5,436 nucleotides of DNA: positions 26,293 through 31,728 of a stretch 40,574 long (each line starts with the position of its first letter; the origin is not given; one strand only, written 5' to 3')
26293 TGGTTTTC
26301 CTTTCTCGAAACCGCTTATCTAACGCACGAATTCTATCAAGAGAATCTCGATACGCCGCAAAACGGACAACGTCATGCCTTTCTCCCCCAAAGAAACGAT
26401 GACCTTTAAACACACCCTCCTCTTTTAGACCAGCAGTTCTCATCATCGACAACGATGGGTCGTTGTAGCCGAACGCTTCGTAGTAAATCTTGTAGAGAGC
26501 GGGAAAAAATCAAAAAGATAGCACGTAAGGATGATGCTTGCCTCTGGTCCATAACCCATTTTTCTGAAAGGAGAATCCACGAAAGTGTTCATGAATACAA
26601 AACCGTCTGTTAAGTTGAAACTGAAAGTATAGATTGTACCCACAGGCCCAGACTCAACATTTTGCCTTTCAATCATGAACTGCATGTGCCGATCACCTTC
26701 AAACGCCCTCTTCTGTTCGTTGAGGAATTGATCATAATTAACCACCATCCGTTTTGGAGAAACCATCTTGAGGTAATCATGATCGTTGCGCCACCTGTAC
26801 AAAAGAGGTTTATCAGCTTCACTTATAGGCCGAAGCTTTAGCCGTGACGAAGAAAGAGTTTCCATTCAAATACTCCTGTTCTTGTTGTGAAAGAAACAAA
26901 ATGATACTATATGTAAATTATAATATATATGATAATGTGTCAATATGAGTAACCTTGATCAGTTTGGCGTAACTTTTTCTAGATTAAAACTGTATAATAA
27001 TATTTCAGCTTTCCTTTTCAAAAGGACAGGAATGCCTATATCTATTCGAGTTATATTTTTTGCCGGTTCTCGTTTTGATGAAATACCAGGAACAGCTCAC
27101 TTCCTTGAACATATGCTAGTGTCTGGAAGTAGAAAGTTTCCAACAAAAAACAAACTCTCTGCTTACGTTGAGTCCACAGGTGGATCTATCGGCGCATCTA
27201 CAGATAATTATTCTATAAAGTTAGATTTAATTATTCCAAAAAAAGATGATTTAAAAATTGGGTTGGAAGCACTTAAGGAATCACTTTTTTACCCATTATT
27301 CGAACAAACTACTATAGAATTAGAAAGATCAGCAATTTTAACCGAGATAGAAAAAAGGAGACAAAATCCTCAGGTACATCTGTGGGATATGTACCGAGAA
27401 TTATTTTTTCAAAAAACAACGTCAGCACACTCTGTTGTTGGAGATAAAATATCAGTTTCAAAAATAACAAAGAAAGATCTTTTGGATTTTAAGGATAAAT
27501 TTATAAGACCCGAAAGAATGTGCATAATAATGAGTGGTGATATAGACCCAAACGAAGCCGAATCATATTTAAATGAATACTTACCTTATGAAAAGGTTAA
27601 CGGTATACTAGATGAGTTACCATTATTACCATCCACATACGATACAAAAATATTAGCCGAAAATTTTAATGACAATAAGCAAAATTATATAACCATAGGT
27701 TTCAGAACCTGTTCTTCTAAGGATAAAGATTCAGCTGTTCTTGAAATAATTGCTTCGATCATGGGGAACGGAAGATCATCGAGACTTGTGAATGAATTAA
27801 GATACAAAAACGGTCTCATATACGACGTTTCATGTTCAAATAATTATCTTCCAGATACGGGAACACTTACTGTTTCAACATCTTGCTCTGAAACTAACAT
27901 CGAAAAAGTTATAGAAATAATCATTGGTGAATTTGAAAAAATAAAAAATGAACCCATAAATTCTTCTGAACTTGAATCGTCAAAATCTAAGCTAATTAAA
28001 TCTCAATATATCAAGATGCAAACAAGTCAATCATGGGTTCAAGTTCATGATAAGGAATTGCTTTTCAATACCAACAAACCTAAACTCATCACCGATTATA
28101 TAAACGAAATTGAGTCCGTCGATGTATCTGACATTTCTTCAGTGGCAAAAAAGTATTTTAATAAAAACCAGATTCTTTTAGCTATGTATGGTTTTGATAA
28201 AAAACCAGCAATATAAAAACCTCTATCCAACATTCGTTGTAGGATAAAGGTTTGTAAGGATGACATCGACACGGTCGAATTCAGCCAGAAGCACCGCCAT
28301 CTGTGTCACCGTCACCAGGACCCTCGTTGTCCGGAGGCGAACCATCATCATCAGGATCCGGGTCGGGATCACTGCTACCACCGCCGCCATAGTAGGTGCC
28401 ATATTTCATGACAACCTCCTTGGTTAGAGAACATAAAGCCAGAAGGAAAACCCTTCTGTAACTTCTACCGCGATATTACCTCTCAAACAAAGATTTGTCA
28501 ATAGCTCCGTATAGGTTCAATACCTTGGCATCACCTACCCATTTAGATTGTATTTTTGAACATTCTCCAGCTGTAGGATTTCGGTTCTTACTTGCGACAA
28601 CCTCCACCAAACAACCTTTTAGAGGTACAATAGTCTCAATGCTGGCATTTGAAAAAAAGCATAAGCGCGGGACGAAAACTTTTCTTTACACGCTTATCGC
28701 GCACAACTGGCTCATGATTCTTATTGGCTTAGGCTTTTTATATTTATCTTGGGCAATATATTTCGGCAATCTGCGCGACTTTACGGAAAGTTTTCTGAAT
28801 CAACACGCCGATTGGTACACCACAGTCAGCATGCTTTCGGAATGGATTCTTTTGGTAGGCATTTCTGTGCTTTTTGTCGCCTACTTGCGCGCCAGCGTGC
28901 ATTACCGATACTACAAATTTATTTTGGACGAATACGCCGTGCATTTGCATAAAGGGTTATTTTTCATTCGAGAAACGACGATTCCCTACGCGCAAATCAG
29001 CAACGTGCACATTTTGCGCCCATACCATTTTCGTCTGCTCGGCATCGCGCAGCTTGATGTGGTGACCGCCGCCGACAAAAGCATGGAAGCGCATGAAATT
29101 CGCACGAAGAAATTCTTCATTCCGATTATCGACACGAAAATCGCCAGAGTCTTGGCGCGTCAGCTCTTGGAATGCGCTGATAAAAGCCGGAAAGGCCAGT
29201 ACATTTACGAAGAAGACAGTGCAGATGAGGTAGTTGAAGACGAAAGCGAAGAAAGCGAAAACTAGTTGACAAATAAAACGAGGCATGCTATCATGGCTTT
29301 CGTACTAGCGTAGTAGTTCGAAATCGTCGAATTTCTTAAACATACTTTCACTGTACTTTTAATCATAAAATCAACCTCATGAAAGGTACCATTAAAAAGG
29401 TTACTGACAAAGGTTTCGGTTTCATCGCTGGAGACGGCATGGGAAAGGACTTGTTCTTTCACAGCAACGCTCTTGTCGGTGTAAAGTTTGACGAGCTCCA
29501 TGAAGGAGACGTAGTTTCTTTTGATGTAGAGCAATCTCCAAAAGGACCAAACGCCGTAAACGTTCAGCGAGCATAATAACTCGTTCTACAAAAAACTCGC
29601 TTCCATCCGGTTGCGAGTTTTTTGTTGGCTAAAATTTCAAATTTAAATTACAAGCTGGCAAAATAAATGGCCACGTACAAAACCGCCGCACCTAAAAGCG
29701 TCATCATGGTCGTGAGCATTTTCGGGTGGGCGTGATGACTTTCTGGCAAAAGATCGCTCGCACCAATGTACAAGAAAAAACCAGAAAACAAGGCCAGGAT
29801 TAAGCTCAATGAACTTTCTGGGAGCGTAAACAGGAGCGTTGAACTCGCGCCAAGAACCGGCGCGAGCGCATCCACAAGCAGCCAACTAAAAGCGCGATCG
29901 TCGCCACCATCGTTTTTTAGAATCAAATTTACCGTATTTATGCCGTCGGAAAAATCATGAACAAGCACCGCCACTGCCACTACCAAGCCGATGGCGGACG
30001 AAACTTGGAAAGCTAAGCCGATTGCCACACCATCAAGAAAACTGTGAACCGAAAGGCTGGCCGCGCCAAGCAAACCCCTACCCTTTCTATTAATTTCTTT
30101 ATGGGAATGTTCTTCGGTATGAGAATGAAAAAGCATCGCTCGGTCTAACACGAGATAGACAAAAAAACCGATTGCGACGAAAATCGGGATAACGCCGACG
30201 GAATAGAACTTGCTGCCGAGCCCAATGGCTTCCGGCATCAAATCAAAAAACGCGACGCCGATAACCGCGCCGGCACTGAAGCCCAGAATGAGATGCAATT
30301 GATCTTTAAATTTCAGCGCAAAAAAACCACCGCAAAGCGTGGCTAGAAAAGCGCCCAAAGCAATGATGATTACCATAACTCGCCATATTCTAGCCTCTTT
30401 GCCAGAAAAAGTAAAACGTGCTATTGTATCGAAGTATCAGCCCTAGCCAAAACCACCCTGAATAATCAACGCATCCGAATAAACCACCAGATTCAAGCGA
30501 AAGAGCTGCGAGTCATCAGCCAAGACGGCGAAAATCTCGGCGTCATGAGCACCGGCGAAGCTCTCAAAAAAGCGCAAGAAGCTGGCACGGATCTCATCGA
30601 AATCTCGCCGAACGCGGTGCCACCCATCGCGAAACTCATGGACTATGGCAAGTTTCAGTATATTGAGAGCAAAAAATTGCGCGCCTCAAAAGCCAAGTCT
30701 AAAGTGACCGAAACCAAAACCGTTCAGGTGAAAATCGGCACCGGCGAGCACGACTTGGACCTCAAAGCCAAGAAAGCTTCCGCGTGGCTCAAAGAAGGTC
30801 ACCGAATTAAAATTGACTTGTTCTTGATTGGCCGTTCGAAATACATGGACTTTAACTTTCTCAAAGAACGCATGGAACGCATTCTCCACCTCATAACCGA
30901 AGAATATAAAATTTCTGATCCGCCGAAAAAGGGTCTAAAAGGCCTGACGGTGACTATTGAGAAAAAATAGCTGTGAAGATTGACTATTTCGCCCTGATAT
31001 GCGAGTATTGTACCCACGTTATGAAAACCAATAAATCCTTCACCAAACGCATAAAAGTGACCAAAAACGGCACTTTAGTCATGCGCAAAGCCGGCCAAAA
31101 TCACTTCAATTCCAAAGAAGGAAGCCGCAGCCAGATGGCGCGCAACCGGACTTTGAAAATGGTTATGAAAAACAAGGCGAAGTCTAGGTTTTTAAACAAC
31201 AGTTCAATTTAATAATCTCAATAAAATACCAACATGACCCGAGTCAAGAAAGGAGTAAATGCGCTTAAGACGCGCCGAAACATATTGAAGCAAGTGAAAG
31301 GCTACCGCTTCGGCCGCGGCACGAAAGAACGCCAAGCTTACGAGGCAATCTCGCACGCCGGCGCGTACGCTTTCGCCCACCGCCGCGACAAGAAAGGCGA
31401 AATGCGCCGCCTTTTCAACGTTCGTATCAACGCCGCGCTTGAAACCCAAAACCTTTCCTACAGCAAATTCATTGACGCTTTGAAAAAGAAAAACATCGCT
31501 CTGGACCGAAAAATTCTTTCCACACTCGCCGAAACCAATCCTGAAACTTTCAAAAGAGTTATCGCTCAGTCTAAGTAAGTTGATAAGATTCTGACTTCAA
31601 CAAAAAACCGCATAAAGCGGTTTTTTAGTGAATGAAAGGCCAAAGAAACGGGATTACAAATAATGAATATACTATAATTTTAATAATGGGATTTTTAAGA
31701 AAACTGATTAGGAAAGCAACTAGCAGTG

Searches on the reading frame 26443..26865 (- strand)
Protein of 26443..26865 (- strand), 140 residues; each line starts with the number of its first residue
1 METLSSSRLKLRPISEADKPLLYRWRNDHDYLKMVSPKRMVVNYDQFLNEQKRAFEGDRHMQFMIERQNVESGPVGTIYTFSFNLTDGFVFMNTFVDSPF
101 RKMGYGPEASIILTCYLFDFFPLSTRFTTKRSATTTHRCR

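Call 89: search_protein_families(library=pfam, proteins=[window:26443-26865:-], max_evalue=0.001)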
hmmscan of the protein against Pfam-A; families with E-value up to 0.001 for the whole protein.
window:26443-26865:- (140 aa): 1 family
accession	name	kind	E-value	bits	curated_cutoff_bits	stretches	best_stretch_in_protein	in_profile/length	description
PF13302.13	Acetyltransf_3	-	4.8e-08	34.2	25.4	1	8-124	1-115/138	Acetyltransferase (GNAT) domain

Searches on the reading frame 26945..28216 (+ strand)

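Call 89: search_protein_families(library=pfam, proteins=[window:26945-28216:+], max_evalue=0.001)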
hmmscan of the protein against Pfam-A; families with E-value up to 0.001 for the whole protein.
window:26945-28216:+ (423 aa): 2 families
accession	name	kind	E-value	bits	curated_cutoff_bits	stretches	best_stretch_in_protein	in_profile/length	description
PF05193.26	Peptidase_M16_C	-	3.3e-36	125.3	23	1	173-350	1-181/181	Peptidase M16 inactive domain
PF00675.25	Peptidase_M16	-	6.7e-21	75.2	22.3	1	33-166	14-147/149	Insulinase (Peptidase family M16)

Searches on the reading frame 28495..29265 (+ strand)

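Call 89: search_protein_families(library=pfam, proteins=[window:28495-29265:+], max_evalue=0.001)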
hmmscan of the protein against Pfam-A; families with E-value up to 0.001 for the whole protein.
window:28495-29265:+ (256 aa): 1 family
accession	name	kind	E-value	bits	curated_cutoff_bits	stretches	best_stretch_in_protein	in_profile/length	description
PF03703.20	bPH_2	-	3.5e-08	34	22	1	137-207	1-61/78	Bacterial PH domain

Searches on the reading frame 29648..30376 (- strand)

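Call 89: search_protein_families(library=pfam, proteins=[window:29648-30376:-], max_evalue=0.001)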
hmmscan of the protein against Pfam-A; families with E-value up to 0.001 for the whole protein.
window:29648-30376:- (242 aa): 1 family
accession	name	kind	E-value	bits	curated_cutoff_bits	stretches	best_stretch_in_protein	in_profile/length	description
PF02535.28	Zip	-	3.3e-21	76.3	35.1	2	88-235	165-321/323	ZIP Zinc transporter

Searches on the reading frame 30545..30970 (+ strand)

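Call 89: search_protein_families(library=pfam, proteins=[window:30545-30970:+], max_evalue=0.001)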
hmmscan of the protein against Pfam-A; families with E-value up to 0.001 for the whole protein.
window:30545-30970:+ (141 aa): 2 families
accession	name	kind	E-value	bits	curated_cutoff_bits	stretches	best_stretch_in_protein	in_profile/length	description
PF05198.21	IF3_N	-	5.9e-17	62.1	26.9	1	1-47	23-69/70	Translation initiation factor IF-3, N-terminal domain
PF00707.27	IF3_C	-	7e-11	42.4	34.8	1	56-139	2-84/86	Translation initiation factor IF-3, C-terminal domain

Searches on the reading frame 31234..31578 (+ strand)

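Call 89: search_protein_families(library=pfam, proteins=[window:31234-31578:+], max_evalue=0.001)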
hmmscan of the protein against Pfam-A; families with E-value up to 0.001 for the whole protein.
window:31234-31578:+ (114 aa): 1 family
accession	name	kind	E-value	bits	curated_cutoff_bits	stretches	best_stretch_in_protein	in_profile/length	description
PF00453.23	Ribosomal_L20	-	1.4e-31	109.2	30.8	1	3-108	1-106/107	Ribosomal protein L20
